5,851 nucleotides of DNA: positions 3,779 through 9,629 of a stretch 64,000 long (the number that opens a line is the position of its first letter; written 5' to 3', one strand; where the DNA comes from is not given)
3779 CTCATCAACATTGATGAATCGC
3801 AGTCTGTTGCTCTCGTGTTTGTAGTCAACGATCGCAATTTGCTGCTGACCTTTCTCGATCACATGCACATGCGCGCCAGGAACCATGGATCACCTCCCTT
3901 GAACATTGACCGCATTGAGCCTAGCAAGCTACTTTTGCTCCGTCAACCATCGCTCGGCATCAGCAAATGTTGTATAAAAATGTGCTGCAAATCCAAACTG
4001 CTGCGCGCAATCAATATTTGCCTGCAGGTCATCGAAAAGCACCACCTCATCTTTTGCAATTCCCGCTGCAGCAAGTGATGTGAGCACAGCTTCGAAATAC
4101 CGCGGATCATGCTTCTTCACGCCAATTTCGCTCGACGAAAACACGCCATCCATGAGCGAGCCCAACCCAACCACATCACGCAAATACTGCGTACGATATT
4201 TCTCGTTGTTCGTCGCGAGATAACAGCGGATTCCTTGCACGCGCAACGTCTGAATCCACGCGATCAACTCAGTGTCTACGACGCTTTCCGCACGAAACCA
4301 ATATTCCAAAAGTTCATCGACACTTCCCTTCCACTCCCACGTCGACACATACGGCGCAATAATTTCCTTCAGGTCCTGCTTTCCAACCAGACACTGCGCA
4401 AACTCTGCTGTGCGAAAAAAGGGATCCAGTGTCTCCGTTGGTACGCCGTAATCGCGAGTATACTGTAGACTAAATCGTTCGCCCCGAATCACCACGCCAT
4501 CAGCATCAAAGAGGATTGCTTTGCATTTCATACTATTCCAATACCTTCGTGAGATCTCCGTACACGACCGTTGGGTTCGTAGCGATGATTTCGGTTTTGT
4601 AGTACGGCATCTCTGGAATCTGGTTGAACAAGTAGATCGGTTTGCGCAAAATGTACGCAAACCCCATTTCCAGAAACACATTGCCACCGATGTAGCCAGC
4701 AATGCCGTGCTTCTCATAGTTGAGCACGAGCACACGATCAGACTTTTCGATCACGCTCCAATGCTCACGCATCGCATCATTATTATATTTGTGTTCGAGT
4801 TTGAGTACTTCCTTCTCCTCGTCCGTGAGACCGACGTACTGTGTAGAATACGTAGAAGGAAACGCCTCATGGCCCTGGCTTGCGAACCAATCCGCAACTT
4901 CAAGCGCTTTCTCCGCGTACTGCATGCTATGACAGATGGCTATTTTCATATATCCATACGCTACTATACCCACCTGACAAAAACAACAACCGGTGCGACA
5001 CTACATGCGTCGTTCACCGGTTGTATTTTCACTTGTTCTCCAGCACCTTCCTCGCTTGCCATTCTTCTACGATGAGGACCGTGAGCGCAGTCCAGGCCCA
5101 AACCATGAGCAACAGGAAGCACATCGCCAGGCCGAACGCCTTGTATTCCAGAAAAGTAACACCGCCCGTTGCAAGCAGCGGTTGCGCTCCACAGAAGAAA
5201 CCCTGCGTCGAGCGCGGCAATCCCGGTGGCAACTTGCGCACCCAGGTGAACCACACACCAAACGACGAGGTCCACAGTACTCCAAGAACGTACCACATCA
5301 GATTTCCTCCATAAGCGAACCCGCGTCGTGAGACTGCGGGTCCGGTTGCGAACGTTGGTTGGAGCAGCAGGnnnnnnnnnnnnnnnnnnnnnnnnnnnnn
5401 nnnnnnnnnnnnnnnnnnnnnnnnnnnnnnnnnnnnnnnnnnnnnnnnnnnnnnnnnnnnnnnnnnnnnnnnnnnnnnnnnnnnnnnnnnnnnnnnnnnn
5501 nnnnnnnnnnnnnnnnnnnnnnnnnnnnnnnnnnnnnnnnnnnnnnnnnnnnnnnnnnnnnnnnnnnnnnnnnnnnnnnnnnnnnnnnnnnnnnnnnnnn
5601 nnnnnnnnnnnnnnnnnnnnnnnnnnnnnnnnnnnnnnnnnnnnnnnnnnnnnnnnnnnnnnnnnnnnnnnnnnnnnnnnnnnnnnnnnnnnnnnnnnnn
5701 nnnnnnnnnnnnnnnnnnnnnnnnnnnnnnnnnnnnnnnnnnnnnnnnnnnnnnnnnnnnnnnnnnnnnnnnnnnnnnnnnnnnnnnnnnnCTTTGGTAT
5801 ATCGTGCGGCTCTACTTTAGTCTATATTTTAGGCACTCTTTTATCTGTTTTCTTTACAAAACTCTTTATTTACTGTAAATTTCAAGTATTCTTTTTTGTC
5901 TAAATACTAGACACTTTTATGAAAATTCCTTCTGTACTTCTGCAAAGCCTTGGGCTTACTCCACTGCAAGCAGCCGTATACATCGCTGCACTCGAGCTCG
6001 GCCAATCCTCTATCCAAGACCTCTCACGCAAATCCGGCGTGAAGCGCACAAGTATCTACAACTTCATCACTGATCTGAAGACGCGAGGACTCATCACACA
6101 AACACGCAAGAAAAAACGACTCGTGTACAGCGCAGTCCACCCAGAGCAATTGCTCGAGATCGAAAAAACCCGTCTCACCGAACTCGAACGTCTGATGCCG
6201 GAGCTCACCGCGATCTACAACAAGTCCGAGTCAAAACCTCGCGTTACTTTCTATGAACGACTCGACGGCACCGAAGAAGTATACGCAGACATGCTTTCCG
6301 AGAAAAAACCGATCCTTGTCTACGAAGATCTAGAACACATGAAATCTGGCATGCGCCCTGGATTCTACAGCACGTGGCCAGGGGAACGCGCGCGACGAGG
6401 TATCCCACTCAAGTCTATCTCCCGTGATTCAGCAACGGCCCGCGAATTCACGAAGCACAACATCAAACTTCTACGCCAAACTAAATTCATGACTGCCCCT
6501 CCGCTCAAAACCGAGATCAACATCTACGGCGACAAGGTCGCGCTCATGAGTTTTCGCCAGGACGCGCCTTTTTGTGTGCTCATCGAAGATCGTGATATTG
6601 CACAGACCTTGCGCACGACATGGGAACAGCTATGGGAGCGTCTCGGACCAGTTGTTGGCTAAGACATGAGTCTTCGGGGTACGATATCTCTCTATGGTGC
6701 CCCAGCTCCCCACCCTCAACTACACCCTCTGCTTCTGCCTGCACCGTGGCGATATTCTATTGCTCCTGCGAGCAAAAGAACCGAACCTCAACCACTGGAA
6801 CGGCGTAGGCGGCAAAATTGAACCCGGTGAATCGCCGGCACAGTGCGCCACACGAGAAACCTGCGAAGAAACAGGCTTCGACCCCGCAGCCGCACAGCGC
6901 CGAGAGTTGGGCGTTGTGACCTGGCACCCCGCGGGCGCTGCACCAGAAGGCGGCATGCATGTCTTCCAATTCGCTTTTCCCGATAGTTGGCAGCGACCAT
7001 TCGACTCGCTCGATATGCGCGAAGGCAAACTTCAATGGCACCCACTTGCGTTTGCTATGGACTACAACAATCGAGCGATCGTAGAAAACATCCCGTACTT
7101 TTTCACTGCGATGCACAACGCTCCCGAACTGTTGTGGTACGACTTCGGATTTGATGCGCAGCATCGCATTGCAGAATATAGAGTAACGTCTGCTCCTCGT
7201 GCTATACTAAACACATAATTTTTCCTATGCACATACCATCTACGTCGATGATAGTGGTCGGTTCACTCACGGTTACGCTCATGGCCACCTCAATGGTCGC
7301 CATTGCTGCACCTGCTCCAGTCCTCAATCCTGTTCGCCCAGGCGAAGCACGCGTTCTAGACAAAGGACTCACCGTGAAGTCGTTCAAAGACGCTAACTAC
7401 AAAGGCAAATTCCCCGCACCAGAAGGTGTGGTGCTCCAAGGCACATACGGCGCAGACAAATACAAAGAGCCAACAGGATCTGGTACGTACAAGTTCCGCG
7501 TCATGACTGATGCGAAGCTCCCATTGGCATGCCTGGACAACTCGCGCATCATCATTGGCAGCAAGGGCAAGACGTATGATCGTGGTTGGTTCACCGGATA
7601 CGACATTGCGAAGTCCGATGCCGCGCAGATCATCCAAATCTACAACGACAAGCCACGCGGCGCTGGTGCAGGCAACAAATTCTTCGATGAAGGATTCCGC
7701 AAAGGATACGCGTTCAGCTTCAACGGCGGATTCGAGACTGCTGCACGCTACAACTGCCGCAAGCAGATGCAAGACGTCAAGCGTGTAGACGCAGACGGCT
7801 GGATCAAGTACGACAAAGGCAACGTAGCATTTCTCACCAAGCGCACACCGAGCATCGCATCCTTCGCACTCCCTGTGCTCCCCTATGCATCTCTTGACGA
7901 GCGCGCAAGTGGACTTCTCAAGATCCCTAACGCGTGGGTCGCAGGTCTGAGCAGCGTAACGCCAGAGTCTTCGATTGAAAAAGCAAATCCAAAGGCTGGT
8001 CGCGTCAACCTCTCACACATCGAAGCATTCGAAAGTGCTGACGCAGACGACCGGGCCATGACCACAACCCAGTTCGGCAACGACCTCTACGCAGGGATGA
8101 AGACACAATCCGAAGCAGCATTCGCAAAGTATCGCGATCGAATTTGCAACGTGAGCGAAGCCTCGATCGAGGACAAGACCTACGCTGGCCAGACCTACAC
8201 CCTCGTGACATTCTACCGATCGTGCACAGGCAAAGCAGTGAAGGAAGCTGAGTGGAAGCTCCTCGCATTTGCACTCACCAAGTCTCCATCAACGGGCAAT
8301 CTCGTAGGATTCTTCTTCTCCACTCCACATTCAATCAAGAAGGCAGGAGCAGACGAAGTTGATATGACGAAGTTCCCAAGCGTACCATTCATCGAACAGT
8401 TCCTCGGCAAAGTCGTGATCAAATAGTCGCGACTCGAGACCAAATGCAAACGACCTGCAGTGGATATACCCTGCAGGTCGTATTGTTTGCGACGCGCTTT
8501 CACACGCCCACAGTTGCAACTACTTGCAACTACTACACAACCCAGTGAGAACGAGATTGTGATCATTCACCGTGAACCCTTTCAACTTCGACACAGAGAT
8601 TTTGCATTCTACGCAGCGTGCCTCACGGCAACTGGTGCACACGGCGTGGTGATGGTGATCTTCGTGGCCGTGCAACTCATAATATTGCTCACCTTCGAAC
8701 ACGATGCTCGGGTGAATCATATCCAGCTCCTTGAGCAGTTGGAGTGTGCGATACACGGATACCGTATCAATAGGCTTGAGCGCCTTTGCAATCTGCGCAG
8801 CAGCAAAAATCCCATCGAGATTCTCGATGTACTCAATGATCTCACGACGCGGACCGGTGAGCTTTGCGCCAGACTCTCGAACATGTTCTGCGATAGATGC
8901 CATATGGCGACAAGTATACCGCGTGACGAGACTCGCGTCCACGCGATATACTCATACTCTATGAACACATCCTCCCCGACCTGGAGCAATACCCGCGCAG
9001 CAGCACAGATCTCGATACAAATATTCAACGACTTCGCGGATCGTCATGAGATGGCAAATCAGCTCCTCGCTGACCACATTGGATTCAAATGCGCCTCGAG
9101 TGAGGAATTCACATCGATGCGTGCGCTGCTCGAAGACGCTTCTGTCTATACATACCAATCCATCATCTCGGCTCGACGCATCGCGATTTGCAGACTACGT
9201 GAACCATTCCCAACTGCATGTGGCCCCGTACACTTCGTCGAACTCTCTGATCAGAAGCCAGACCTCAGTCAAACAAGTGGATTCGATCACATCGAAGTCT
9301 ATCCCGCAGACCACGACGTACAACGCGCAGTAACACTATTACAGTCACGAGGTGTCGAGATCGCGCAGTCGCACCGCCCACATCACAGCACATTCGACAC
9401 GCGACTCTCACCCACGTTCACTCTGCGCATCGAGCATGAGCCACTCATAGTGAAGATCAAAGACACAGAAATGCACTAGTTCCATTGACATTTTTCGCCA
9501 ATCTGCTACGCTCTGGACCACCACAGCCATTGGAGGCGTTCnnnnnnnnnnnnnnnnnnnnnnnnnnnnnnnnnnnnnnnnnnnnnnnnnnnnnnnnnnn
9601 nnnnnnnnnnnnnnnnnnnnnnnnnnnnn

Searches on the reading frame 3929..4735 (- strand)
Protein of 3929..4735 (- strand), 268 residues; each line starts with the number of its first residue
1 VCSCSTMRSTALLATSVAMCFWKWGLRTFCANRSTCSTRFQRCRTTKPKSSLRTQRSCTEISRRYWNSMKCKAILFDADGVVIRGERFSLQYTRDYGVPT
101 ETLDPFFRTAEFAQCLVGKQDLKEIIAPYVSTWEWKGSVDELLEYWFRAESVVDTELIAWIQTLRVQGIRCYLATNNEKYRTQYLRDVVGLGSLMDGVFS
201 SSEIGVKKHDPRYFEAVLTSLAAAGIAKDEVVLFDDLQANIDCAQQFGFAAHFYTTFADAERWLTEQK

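Call 6: search_protein_families(library=pfam, proteins=[window:3929-4735:-], max_evalue=0.01)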
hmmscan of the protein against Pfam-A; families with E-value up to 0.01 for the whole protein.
window:3929-4735:- (268 aa): 3 families
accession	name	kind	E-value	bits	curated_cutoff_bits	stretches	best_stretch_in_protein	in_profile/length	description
PF00702.32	Hydrolase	-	6.1e-13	50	26.4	1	72-248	2-191/191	haloacid dehalogenase-like hydrolase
PF13419.12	HAD_2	-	3e-07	31.2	23.8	1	121-249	44-173/178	Haloacid dehalogenase-like hydrolase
PF13344.12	Hydrolase_6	-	0.00084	19.8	27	0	160-193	22-56/101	Haloacid dehalogenase-like hydrolase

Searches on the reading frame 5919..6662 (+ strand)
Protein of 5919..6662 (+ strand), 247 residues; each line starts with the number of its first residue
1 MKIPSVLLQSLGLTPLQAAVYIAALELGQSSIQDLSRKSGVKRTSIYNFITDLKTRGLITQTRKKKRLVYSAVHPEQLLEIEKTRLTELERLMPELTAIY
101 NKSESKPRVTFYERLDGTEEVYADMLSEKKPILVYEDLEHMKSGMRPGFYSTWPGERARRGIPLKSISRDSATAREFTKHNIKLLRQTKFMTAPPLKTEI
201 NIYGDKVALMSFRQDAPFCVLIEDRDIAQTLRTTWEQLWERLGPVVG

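Call 6: search_protein_families(library=pfam, proteins=[window:5919-6662:+], max_evalue=0.01)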
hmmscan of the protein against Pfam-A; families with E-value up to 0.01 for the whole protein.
window:5919-6662:+ (247 aa): 4 families
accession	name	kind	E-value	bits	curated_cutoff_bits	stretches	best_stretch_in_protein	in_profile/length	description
PF01978.25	TrmB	-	1.2e-14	54.4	25.6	1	8-76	1-68/68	Sugar-specific transcriptional regulator TrmB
PF03965.22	Penicillinase_R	-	0.0026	18.5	22.6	1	32-77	24-69/115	Penicillinase repressor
PF09339.16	HTH_IclR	-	0.0069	16.6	22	0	31-62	20-51/52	IclR helix-turn-helix domain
PF13730.12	HTH_36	-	0.0081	16.4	25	0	12-59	2-55/55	Helix-turn-helix domain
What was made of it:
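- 5919..6662 (+): Paralog 1, TrmB-family regulator (PF01978, 54 bits). call 6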

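Call 38: find_homologous_proteins(query=A4, max_evalue=1e-20)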
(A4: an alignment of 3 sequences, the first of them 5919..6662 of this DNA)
Query A4 (3 sequences) (247 aa, profile of the alignment): 401 proteins with E <= 1e-20 among 8000 candidates; the best 120 are listed.
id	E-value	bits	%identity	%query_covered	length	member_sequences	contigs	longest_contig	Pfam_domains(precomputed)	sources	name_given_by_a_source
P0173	9.6e-114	397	24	96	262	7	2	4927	PF01978.26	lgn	-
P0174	3.2e-111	389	100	100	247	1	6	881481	PF01978.26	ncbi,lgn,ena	ncbi:MAG: helix-turn-helix domain-containing protein [Patescibacteria group bacterium]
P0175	1.1e-96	341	24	96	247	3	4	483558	PF01978.26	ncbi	-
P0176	6.6e-91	322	74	100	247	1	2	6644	PF01978.26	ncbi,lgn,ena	-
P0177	1.3e-88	315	75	98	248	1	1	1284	PF01978.26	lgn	-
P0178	3.7e-86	307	70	100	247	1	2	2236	PF01978.26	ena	-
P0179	8.8e-85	302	71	100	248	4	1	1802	PF01978.26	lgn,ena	-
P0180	2.9e-84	300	67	99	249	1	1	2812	PF01978.26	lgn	-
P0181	3.0e-83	297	69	100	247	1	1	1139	PF01978.26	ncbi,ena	-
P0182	6.1e-83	296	70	99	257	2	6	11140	PF01978.26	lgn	-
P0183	2.7e-82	294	69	100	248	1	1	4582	PF01978.26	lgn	-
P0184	3.2e-81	290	62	100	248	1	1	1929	PF01978.26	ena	-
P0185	3.8e-80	287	66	100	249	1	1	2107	PF01978.26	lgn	-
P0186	2.0e-78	281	62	98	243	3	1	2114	PF01978.26,PF03965.23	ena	-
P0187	2.0e-78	281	65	98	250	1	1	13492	PF01978.26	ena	-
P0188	3.6e-78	280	65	94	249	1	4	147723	PF01978.26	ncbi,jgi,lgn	-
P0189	4.8e-78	280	65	99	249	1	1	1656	PF01978.26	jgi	-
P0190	5.3e-78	280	66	98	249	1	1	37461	PF01978.26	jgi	jgi:HTH-type transcriptional regulator, sugar sensing transcriptional regulator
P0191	5.7e-78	280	64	98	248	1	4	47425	PF01978.26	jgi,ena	jgi:sugar-specific transcriptional regulator TrmB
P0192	1.0e-77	279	62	98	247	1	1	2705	PF01978.26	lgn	-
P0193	2.8e-77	277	64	98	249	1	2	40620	PF01978.26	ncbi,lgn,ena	ncbi:MAG: helix-turn-helix domain-containing protein [Patescibacteria group bacterium]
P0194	4.0e-77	277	63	99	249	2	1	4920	PF01978.26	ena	-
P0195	4.3e-77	277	66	98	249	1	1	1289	PF01978.26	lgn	-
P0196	5.6e-77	276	62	100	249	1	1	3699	PF01978.26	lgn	-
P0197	5.8e-77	276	67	98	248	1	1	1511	PF01978.26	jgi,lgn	-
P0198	1.0e-76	276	62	100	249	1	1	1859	PF01978.26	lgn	-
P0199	1.1e-76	275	60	100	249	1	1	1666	PF01978.26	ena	-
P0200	1.3e-76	275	64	99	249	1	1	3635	PF01978.26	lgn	-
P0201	2.0e-76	275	63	93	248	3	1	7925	PF01978.26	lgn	-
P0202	2.3e-76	274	65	98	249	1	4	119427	PF01978.26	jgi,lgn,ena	jgi:sugar-specific transcriptional regulator TrmB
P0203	4.3e-76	274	61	98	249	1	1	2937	PF01978.26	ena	-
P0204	4.7e-76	273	61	99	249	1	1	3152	PF01978.26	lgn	-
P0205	4.7e-76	273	63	94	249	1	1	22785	PF01978.26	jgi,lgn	jgi:sugar-specific transcriptional regulator TrmB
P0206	5.5e-76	273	62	100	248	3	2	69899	PF01978.26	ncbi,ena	ncbi:MAG: helix-turn-helix domain-containing protein [Patescibacteria group bacterium]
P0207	6.3e-76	273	62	98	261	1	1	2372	PF01978.26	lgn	-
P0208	1.1e-75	272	63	94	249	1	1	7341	PF01978.26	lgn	-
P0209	1.5e-75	272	64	98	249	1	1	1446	PF01978.26,PF12802.14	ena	-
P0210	2.1e-75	271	65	90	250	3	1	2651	PF01978.26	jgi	jgi:sugar-specific transcriptional regulator TrmB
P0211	3.0e-75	271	62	98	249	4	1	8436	PF01978.26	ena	-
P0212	3.4e-75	271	58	100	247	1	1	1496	PF13730.13,PF01978.26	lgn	-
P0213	6.8e-75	270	64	100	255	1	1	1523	PF01978.26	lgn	-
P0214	1.4e-74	269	63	98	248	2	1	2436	PF01978.26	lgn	-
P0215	1.6e-74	268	64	100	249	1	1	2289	PF01978.26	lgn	-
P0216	1.8e-74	268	60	100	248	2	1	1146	PF01978.26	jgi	jgi:sugar-specific transcriptional regulator TrmB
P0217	2.6e-74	268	27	96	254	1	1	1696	PF01978.26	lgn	-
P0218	2.7e-74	268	58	98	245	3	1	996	PF01978.26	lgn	-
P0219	3.0e-74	268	63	98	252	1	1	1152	PF01978.26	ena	-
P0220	3.9e-74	267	62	98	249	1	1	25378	PF01978.26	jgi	jgi:sugar-specific transcriptional regulator TrmB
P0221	4.0e-74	267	57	98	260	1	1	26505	PF01978.26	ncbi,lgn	-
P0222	4.4e-74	267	59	96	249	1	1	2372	PF01978.26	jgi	-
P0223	6.2e-74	266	60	100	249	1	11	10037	PF01978.26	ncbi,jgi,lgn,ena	-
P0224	6.8e-74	266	58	98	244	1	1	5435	PF01978.26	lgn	-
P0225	8.5e-74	266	58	100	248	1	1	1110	PF01978.26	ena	-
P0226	1.3e-73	265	27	93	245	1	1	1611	PF01978.26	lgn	-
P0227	1.7e-73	265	58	100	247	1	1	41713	PF01978.26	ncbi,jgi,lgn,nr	ncbi:hypothetical protein FJY93_01885 [Candidatus Kaiserbacteria bacterium]|nr:hypothetical protein 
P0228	2.0e-73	265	60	98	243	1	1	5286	PF01978.26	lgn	-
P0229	2.7e-73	264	60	98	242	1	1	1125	PF01978.26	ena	-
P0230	2.9e-73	264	61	98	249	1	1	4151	PF01978.26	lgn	-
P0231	3.2e-73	264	58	94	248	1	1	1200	PF01978.26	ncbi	-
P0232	3.8e-73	264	28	97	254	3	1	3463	PF01978.26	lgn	-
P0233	5.3e-73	263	57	100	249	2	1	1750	PF01978.26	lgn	-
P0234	5.9e-73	263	29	96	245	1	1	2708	PF01978.26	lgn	-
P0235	6.1e-73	263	62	95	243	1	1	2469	PF01978.26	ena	-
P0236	6.3e-73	263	62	98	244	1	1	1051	PF01978.26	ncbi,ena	-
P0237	7.6e-73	263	56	98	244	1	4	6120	PF01978.26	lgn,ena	-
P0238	8.3e-73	263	61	94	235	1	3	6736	PF01978.26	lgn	-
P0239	9.1e-73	263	58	98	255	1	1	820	PF08279.19,PF01978.26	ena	-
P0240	1.1e-72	262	59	99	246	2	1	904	PF01978.26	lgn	-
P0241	1.3e-72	262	58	100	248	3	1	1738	PF01978.26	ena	-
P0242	1.7e-72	262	61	95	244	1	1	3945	PF01978.26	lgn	-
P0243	2.2e-72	261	59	100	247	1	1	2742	PF01978.26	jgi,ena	-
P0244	3.1e-72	261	57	100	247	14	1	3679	PF01978.26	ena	-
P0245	3.2e-72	261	61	100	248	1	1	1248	PF01978.26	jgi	jgi:HTH-type transcriptional regulator, sugar sensing transcriptional regulator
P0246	3.8e-72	261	58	95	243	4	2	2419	PF01978.26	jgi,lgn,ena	-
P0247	5.6e-72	260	60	96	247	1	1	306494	PF01978.26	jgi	jgi:HTH-type transcriptional regulator, sugar sensing transcriptional regulator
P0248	6.2e-72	260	60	100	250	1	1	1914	PF01978.26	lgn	-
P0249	6.8e-72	260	59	96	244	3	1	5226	PF01978.26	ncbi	-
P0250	7.8e-72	260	58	100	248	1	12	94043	PF01978.26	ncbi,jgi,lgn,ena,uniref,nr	ncbi:hypothetical protein A2763_02670 [Candidatus Kaiserbacteria bacterium RIFCSPHIGHO2_01_FULL_54_3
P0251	8.8e-72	259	29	97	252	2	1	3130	PF01978.26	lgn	-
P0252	9.3e-72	259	54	95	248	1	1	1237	PF13730.13,PF01978.26,PF09339.17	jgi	-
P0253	1.0e-71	259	60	100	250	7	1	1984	PF01978.26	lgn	-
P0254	1.3e-71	259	60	100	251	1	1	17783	PF01978.26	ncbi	-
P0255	1.5e-71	259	28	93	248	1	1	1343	PF01978.26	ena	-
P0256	1.8e-71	258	31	96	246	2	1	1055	PF01978.26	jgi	jgi:sugar-specific transcriptional regulator TrmB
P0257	2.1e-71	258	56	100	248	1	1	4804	PF13730.13,PF01978.26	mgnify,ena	mgnify:CR=1 FL=1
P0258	2.2e-71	258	57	100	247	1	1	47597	PF08279.19,PF13730.13,PF01978.26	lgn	-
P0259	2.4e-71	258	60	98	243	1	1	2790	PF01978.26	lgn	-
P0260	2.5e-71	258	61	98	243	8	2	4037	PF01978.26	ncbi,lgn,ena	-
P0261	3.6e-71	257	57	100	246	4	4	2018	PF01978.26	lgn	-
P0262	3.9e-71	257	57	95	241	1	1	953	PF01978.26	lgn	-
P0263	5.1e-71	257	54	100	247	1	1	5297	PF01978.26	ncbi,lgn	-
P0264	6.6e-71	257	28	98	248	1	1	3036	PF01978.26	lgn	-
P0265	8.0e-71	256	57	100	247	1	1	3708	PF01978.26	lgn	-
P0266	8.2e-71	256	57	100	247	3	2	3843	PF01978.26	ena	-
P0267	8.7e-71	256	60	98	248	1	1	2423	PF01978.26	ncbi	-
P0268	9.1e-71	256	60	100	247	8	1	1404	PF08279.19,PF13730.13,PF01978.26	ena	-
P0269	1.3e-70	256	55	100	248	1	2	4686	PF08279.19,PF01978.26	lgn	-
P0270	1.4e-70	256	60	98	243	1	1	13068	PF01978.26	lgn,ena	-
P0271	1.4e-70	255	29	96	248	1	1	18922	PF01978.26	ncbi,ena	-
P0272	2.9e-70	254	32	96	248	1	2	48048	PF01978.26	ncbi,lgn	-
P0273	3.9e-70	254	56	95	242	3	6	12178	PF13730.13,PF01978.26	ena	-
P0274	4.0e-70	254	58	98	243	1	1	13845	PF13730.13,PF01978.26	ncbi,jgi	jgi:sugar-specific transcriptional regulator TrmB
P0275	4.6e-70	254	58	97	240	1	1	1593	PF01978.26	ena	-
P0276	4.9e-70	254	30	98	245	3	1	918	PF01978.26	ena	-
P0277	5.8e-70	253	54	100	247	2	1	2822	PF01978.26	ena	-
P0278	1.1e-69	253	56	99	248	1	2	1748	PF01978.26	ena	-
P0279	1.2e-69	252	57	100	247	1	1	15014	PF01978.26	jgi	jgi:sugar-specific transcriptional regulator TrmB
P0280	1.2e-69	252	56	96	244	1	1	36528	PF08279.19,PF01978.26,PF03965.23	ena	-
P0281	1.8e-69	252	57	94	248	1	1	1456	PF13730.13,PF01978.26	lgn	-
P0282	2.0e-69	252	52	100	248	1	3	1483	PF01978.26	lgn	-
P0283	2.2e-69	252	26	98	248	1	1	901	PF01978.26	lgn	-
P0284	2.4e-69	251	57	100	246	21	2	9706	PF01978.26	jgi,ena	-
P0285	2.6e-69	251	29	98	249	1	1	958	PF01978.26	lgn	-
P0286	2.8e-69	251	59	96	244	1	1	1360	PF01978.26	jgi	-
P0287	3.1e-69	251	30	96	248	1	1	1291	PF01978.26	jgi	jgi:predicted transcriptional regulator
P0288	3.1e-69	251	29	96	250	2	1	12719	PF01978.26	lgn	-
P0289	4.4e-69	251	28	97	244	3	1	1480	PF01978.26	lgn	-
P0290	4.6e-69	251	29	98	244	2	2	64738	PF01978.26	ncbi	-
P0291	6.9e-69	250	53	98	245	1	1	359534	PF01978.26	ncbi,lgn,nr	ncbi:MAG: hypothetical protein DHS20C02_13220 [Micavibrio sp.]|nr:MAG: hypothetical protein DHS20C02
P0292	7.9e-69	250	29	96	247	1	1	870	PF01978.26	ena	-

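Call 41: find_related_loci(query=A5, collection=metagenome_contigs, flank=1500)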
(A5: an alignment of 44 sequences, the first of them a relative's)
Query A5 (247 aa) in metagenome_contigs; peptide patterns used: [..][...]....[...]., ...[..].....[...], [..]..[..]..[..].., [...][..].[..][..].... (x = any residue, [..] = any of these).
599 stretches matched a pattern (row limit reached: there are more); 341 encode a relative of the query (tblastn E <= 1e-3); the best 80 are kept; 80 distinct loci.
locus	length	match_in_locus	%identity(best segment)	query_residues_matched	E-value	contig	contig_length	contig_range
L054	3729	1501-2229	65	2-244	2e-106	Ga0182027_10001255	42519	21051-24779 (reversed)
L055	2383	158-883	66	1-242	5e-108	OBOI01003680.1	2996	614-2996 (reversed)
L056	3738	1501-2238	64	3-247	3e-102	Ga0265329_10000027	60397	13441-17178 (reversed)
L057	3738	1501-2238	64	3-247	3e-102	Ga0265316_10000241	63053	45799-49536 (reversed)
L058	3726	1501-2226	62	1-242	8e-101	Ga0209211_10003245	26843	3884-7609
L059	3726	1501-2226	62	1-242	7e-101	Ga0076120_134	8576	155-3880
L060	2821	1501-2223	63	2-242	1e-100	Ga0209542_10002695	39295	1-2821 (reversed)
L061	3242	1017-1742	62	7-247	1e-97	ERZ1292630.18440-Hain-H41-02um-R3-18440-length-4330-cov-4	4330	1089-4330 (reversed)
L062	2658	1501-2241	58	1-247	2e-98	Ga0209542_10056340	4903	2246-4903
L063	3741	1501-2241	60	2-247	8e-97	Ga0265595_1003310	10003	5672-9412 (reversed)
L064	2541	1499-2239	58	1-247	8e-100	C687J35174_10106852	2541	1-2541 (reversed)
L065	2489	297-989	63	17-246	3e-97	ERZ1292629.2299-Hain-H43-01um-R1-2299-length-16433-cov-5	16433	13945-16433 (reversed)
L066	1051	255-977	62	1-242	1e-104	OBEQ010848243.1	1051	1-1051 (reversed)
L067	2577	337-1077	59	1-247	1e-96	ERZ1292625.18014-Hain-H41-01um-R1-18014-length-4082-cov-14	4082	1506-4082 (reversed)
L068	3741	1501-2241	58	1-247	2e-95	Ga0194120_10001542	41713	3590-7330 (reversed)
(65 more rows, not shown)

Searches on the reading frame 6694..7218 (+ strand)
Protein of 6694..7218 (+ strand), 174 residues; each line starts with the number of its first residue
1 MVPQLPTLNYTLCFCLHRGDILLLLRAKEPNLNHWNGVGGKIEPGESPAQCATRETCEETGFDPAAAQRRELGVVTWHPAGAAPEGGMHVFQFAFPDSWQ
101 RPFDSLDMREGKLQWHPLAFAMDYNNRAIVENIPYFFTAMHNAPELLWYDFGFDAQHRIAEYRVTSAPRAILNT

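Call 57: search_protein_families(library=pfam, proteins=[window:6694-7218:+], max_evalue=0.001)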
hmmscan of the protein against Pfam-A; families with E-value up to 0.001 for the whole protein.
window:6694-7218:+ (174 aa): 1 family
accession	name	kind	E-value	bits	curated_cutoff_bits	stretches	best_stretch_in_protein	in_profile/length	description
PF00293.34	NUDIX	-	4.3e-16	59.6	21.1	1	14-121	9-118/134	NUDIX domain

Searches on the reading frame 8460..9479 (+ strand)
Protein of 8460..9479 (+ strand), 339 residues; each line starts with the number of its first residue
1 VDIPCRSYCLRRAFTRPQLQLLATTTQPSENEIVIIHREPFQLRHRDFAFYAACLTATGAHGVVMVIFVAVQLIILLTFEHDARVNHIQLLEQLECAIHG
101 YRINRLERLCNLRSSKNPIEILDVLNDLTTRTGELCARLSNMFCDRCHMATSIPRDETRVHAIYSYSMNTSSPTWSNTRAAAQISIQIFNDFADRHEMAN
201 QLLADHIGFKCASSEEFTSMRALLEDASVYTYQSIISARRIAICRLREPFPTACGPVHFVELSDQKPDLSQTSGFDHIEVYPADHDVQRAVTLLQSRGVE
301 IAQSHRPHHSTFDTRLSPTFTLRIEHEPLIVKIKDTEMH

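Call 57: search_protein_families(library=pfam, proteins=[window:8460-9479:+], max_evalue=0.001)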
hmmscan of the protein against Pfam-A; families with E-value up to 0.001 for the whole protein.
window:8460-9479:+ (339 aa): 1 family
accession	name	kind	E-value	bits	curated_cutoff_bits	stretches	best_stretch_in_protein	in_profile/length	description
PF06185.18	YecM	-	2e-07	31.4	25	1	193-297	20-128/180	YecM protein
